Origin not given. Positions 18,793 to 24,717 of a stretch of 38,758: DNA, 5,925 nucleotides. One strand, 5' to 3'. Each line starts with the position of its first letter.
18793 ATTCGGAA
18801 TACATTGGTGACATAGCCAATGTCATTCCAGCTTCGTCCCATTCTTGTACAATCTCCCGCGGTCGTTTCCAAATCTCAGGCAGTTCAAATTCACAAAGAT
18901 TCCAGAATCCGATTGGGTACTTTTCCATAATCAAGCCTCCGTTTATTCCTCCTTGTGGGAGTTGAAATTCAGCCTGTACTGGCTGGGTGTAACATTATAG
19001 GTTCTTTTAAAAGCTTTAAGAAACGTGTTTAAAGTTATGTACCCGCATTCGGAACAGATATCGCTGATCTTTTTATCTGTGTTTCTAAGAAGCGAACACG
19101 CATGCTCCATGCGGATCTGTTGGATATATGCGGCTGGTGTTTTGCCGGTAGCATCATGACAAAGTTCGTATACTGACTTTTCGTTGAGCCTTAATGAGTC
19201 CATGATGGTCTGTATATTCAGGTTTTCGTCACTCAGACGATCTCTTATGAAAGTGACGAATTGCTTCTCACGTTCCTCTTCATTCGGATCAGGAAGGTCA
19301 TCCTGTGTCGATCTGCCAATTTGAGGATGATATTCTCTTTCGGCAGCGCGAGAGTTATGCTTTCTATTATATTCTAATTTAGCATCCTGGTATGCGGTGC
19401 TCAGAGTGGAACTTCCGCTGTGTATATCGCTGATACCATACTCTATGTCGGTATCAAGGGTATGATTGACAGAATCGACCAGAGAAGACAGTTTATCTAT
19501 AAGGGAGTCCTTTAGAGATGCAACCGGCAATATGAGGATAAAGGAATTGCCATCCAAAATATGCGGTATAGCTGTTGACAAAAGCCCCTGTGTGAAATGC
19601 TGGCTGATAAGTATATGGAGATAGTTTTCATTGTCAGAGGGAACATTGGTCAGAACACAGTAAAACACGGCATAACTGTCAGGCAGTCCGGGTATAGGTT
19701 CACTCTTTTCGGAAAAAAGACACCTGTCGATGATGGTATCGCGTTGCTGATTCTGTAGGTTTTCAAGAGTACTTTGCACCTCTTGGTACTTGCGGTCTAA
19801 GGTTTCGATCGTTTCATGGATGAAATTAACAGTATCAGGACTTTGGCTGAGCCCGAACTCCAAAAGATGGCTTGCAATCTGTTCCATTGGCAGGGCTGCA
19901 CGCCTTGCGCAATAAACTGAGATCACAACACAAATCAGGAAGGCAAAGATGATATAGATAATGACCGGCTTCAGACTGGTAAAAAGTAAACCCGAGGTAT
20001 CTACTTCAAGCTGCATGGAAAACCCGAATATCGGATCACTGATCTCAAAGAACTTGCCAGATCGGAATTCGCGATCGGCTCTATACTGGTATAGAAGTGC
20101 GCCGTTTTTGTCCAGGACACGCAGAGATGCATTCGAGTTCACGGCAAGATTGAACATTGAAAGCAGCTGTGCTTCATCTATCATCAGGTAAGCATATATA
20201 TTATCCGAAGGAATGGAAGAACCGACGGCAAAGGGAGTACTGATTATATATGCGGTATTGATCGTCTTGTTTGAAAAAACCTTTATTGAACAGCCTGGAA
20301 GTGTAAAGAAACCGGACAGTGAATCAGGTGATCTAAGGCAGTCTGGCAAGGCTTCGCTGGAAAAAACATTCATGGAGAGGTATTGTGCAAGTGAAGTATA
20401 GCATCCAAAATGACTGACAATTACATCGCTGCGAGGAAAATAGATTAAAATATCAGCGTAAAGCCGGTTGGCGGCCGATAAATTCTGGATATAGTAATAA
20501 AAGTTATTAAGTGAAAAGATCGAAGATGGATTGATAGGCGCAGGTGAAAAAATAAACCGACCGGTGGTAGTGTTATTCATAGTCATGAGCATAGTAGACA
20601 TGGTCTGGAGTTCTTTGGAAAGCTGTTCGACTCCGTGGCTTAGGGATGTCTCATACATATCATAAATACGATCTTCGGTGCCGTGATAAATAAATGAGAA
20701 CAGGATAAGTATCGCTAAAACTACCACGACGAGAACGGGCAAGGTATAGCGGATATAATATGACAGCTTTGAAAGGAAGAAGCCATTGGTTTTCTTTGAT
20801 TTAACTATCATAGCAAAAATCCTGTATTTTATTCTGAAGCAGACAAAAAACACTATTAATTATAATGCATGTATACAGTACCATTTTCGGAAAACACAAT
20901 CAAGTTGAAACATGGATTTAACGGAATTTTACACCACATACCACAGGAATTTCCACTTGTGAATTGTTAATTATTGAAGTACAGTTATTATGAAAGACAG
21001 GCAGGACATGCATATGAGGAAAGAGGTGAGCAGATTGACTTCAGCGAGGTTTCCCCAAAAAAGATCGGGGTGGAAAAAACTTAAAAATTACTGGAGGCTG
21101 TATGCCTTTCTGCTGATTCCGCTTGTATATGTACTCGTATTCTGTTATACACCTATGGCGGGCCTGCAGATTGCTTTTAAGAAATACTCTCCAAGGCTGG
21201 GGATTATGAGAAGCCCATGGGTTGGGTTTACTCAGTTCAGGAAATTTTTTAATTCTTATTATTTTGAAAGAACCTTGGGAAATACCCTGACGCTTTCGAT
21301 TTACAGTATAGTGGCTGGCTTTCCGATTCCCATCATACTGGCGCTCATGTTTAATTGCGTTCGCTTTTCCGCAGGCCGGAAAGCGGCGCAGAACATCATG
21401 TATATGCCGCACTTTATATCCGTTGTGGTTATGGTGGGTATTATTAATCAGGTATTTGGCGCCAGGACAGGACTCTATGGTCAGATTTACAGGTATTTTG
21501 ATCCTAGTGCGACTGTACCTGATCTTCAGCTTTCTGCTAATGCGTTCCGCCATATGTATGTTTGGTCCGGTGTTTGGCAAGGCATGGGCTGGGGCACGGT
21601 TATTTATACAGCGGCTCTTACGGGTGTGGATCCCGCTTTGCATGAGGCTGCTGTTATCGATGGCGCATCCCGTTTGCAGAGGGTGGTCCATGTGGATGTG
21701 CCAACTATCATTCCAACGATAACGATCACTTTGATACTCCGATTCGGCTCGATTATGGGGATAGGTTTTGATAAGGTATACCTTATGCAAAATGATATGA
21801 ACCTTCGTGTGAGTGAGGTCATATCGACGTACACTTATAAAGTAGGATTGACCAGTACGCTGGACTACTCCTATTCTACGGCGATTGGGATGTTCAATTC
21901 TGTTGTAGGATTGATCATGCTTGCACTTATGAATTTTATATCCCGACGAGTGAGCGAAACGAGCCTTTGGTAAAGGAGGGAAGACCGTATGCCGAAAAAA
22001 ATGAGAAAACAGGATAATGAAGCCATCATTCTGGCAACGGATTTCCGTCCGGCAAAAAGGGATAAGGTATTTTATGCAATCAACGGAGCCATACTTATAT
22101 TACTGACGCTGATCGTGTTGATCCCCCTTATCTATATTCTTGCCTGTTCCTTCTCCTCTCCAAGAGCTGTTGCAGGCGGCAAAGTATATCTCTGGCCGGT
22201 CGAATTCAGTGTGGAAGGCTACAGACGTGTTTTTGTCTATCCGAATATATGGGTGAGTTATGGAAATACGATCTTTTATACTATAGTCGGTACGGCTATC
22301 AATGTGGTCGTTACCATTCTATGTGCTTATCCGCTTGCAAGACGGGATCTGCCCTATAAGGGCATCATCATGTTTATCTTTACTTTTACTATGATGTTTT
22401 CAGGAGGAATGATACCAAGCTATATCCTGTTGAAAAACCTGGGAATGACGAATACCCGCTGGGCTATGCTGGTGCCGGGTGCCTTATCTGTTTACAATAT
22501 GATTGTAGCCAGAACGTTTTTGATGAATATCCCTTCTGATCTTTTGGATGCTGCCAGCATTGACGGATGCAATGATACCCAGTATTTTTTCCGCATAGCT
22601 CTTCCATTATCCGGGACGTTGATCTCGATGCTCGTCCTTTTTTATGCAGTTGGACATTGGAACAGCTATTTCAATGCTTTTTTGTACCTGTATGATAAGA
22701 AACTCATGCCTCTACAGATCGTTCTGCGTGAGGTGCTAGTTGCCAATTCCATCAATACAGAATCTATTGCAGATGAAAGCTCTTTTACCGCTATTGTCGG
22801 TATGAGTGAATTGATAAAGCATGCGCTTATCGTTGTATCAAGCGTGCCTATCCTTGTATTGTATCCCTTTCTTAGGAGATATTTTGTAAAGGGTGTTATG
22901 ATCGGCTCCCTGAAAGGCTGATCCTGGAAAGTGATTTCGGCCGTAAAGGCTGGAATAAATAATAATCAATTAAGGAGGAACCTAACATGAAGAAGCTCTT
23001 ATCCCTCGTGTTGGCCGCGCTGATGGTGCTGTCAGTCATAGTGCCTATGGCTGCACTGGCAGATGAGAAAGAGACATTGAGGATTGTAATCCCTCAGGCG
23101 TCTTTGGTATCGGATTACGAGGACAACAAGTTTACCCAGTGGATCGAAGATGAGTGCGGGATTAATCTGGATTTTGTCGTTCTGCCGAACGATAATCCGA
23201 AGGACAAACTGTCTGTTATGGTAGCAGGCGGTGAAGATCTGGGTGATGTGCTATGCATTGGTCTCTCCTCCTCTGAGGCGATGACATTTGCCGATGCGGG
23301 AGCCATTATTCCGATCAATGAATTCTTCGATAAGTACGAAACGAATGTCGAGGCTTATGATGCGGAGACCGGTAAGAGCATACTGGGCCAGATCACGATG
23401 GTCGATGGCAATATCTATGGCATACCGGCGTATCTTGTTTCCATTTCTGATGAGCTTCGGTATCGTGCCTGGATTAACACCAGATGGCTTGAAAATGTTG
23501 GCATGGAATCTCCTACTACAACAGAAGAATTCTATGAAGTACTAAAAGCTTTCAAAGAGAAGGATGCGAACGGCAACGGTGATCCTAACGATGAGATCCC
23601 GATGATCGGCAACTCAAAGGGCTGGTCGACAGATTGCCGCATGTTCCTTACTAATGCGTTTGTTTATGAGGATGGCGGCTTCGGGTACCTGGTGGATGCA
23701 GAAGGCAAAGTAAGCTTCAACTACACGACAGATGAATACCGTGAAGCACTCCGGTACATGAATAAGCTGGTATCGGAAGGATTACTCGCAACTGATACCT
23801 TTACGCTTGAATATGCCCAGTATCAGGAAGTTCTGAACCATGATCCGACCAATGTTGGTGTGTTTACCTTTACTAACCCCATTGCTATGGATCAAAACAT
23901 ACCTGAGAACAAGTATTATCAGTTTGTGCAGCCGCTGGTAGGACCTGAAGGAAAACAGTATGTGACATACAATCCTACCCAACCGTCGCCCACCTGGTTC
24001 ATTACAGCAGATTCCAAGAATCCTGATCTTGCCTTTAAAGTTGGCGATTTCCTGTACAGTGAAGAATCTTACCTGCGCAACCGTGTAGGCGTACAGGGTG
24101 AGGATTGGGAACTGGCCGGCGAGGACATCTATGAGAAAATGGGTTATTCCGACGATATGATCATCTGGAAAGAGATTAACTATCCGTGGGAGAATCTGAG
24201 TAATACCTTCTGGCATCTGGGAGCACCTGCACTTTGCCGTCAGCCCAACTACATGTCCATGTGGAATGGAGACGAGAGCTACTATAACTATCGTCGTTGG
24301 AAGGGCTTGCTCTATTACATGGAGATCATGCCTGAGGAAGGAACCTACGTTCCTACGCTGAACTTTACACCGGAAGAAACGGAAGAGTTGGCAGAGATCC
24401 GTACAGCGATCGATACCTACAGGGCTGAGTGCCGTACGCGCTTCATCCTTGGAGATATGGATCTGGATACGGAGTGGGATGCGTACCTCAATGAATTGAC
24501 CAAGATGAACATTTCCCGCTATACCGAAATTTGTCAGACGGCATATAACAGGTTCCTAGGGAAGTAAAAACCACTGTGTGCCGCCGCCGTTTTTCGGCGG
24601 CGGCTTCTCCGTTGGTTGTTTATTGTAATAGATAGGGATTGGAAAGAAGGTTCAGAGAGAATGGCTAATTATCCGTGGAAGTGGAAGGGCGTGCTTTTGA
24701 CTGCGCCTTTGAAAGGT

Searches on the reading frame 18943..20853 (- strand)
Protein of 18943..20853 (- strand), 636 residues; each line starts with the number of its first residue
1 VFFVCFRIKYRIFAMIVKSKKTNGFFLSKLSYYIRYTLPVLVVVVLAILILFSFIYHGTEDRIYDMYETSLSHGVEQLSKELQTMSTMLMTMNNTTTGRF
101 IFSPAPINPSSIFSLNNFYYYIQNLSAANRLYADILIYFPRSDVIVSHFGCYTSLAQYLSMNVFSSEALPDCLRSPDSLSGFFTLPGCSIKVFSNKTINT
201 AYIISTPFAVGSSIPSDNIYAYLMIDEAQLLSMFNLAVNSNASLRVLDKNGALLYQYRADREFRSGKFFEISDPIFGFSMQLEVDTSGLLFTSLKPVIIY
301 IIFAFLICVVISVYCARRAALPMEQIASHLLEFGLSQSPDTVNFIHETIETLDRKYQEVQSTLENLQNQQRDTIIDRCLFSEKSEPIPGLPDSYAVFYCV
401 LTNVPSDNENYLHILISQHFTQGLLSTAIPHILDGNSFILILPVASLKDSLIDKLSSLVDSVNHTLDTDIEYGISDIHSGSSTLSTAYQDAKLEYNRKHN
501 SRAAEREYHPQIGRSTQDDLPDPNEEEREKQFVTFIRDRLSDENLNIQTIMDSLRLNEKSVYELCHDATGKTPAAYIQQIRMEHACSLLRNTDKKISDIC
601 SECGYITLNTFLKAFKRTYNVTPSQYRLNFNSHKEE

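Call 4: search_protein_families(library=pfam, proteins=[window:18943-20853:-])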
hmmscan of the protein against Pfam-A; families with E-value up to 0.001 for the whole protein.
window:18943-20853:- (636 aa): 2 families
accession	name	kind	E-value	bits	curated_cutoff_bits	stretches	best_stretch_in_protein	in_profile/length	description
PF12833.13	HTH_18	-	9.7e-21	74.3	33.6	1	553-627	4-78/80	Helix-turn-helix domain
PF00165.29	HTH_AraC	-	7.1e-12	45.6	26.6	1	589-627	1-41/42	Bacterial regulatory helix-turn-helix proteins, AraC family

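Call 6: search_protein_families(library=ncbifam, proteins=[window:18943-20853:-], max_evalue=0.00001)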
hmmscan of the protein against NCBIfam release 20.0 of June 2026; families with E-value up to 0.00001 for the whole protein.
window:18943-20853:- (636 aa): 21 families
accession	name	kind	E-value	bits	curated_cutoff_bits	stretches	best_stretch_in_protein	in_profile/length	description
NF010028.0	PRK13503.1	equivalog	3.7e-14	52.8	288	1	523-630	167-273/278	HTH-type transcriptional activator RhaS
NF010026.0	PRK13501.1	equivalog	5.3e-14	52.1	363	1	544-631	192-279/290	HTH-type transcriptional activator RhaR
NF006902.0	PRK09393.1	equivalog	1.2e-13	51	425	1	519-633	212-325/327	transcriptional regulator FtrA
NF047455.1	TF_Staph_AryK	equivalog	3.5e-12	45.4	850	1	524-634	154-263/759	transcriptional regulator AryK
NF007243.0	PRK09685.1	equivalog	4.2e-12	46.1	199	1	520-629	190-301/303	transcriptional regulator FeaR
NF007693.0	PRK10371.1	equivalog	6.5e-11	42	253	1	530-629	201-299/309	transcriptional regulator MelR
NF047788.1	TransRegPocR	equivalog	1.1e-10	41.2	500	1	524-631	186-292/296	transcriptional regulator PocR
NF007584.0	PRK10219.1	equivalog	1.4e-10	41.4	174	1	532-628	10-105/107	superoxide response transcriptional regulator SoxS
NF049968.1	QhpR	equivalog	3.6e-10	39.5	250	1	505-627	163-284/284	AraC-like transcriptional regulator QhpR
NF010025.2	PRK13500.1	equivalog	4e-10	39.7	525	1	516-629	165-277/282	HTH-type transcriptional activator RhaR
NF012144.2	ramA_TF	equivalog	8.3e-10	39.1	180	1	533-628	11-105/108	RamA family antibiotic efflux transcriptional regulator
NF007633.0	PRK10296.1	equivalog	1.6e-09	37.7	264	1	570-634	215-279/280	transcriptional regulator ChbR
NF010027.0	PRK13502.1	equivalog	4.8e-09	36.1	384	1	514-628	163-276/282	HTH-type transcriptional activator RhaR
NF041686.2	ant_diox_reg_AndR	equivalog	1.1e-08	35.1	350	1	535-625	225-316/321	anthranilate 1,2-dioxygenase regulatory protein AndR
NF007860.0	PRK10572.1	equivalog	2.1e-08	33.4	208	1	522-632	178-287/292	arabinose operon transcriptional regulator AraC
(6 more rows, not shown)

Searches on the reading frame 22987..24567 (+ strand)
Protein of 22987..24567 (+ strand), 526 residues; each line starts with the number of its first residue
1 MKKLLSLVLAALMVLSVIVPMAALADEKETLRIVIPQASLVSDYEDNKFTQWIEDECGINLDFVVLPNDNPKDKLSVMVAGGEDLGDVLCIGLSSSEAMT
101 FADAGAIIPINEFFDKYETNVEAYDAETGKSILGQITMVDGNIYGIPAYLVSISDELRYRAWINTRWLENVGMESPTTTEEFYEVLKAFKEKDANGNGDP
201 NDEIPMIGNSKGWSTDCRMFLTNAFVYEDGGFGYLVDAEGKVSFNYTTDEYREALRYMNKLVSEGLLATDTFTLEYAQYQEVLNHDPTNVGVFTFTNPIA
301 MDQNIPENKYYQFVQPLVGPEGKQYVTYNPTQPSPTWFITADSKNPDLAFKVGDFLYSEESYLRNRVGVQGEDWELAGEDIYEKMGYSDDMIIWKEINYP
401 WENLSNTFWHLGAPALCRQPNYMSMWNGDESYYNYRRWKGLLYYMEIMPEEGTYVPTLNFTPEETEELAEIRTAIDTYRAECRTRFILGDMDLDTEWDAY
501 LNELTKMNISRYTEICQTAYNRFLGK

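Call 4: search_protein_families(library=pfam, proteins=[window:22987-24567:+])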
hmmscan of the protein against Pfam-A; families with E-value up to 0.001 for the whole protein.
window:22987-24567:+ (526 aa): 1 family
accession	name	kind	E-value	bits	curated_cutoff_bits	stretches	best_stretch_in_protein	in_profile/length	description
PF01547.30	SBP_bac_1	-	2.8e-17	64.1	26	1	54-360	19-304/307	Bacterial extracellular solute-binding protein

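Call 6: search_protein_families(library=ncbifam, proteins=[window:22987-24567:+], max_evalue=0.00001)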
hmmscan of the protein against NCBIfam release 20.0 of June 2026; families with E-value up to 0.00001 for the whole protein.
window:22987-24567:+ (526 aa): 0 families
